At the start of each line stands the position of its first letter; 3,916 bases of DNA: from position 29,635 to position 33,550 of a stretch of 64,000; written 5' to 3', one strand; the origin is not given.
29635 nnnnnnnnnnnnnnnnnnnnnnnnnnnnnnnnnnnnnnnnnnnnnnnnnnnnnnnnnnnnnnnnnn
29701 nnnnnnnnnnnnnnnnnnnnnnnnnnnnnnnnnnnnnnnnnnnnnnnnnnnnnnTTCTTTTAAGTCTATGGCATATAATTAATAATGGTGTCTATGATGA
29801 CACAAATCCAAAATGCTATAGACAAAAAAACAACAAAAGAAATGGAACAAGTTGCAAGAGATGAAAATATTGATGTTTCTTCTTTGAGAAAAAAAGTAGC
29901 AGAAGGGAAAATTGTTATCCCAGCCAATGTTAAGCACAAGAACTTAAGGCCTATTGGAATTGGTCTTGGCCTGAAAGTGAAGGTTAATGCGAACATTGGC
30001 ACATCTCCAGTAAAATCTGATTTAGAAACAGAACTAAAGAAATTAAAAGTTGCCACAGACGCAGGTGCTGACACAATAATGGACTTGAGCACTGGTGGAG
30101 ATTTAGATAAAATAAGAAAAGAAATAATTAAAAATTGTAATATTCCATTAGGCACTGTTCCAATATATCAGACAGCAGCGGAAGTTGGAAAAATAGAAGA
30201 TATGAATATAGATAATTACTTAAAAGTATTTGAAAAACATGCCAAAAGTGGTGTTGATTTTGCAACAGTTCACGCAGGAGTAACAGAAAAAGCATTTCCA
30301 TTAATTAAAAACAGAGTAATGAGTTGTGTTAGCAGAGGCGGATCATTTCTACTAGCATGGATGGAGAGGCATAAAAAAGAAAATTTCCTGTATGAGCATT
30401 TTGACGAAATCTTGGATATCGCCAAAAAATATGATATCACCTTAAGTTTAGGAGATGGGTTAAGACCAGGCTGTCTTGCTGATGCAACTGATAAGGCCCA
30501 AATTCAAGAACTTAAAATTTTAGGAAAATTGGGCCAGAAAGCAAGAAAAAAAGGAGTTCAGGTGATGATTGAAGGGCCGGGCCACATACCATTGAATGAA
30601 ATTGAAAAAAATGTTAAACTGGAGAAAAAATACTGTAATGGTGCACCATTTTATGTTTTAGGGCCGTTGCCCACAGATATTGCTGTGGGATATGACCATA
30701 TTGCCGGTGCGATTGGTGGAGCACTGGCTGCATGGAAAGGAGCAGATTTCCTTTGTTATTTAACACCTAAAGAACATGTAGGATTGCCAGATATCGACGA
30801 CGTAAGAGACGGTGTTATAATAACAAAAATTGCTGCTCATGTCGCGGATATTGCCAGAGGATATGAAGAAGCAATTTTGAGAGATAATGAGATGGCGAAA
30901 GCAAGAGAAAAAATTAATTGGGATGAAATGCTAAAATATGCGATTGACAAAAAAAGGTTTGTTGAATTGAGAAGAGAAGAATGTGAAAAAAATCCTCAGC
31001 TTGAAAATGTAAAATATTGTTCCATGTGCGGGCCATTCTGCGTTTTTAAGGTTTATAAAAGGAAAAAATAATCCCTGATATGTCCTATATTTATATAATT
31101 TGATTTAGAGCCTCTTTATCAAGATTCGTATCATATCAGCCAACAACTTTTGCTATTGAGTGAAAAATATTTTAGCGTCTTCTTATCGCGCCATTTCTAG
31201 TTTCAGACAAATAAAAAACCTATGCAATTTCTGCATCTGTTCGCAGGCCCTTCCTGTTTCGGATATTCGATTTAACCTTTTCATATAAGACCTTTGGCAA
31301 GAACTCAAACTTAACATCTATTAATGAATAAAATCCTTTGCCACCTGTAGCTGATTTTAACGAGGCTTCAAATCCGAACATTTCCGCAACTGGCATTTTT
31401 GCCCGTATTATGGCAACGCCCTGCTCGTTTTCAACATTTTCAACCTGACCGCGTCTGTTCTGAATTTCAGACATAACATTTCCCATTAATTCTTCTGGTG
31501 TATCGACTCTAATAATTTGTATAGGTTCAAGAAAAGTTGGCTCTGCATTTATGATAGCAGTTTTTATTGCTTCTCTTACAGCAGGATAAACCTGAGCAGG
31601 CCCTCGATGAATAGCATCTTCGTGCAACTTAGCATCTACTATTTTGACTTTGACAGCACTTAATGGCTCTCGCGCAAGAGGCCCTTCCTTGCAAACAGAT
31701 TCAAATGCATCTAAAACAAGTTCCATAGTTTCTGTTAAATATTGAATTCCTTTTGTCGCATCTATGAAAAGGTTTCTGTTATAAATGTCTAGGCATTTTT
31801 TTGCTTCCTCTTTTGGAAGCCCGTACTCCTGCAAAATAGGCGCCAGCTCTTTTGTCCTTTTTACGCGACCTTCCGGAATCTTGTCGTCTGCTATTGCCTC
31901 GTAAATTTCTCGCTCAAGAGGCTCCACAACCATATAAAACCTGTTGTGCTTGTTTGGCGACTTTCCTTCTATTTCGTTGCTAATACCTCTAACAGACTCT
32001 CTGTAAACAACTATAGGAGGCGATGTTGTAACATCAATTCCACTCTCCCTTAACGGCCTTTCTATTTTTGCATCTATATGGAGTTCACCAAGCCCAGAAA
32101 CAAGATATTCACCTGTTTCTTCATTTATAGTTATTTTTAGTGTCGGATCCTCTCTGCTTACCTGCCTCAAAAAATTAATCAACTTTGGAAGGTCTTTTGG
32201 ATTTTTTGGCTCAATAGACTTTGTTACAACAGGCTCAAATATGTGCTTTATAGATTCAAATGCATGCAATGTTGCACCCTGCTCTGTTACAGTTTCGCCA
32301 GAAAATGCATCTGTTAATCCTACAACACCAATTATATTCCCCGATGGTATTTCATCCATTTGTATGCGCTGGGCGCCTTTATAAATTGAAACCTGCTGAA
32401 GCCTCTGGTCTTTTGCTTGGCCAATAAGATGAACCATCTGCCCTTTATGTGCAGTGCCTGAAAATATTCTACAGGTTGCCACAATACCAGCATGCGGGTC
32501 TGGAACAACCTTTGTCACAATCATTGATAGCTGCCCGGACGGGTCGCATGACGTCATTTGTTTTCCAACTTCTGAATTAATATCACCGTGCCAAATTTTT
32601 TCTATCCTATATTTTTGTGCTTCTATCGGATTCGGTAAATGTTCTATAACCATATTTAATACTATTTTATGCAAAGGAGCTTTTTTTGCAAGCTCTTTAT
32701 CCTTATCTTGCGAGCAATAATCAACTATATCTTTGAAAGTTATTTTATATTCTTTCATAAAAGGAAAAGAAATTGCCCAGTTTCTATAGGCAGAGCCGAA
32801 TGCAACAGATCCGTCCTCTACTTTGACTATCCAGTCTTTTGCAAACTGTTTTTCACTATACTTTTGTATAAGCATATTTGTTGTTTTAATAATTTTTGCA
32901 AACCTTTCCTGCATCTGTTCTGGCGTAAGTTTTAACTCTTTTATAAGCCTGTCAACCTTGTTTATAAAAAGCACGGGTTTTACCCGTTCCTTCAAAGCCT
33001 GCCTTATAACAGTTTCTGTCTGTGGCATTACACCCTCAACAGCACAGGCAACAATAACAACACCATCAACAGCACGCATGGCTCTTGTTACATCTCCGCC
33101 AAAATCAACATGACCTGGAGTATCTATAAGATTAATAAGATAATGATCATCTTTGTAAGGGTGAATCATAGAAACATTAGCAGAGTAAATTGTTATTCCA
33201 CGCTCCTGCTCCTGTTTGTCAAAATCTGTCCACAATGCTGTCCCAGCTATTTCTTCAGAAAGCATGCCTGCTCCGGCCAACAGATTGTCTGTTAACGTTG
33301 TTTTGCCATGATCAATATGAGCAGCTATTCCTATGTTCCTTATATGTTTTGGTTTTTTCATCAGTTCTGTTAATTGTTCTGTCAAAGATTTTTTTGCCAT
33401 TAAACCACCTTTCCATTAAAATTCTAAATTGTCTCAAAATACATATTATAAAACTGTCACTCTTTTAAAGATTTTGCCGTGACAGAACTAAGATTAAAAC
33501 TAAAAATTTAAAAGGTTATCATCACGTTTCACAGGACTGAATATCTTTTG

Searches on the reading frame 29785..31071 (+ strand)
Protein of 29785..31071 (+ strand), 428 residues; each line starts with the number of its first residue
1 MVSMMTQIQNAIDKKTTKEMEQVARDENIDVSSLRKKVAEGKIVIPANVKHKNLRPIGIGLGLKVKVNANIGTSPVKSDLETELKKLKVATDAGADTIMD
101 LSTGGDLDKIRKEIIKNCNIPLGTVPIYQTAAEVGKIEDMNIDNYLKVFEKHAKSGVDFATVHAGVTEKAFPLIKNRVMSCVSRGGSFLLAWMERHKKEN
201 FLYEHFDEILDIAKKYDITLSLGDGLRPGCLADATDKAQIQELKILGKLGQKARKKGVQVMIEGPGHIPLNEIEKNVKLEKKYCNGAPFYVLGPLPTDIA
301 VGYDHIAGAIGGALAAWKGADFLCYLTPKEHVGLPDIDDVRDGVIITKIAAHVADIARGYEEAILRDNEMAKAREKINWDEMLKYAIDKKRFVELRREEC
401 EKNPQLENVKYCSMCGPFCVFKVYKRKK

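Call 12: search_protein_families(library=pfam, proteins=[window:29785-31071:+], max_evalue=0.001)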
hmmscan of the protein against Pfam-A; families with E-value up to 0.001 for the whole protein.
window:29785-31071:+ (428 aa): 1 family
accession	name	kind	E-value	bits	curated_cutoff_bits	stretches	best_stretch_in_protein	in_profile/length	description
PF01964.24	ThiC_Rad_SAM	-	3.1e-187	622.9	25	1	6-425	1-419/420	Radical SAM ThiC family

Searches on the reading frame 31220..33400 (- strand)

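Call 12: search_protein_families(library=pfam, proteins=[window:31220-33400:-], max_evalue=0.001)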
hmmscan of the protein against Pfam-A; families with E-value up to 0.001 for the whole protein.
window:31220-33400:- (726 aa): 6 families
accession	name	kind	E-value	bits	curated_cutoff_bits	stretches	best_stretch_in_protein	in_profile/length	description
PF00009.33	GTP_EFTU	-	5.3e-56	189.6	26.5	1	18-256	1-187/188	Elongation factor Tu GTP binding domain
PF03764.24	EFG_IV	-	2e-25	89.3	24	1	513-619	10-120/121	Elongation factor G, domain IV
PF00679.30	EFG_C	-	3.2e-22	78.8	27.9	1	623-707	2-87/89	Elongation factor G C-terminus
PF14492.12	EFG_III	-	3e-21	75.7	27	1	389-460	3-74/75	Elongation Factor G, domain III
PF22042.2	EF-G_D2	-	1.4e-12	48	27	1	291-373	2-83/84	Elongation factor G domain 2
PF03144.31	GTP_EFTU_D2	-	1.7e-11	44.8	30.3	1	305-372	1-73/73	Elongation factor Tu domain 2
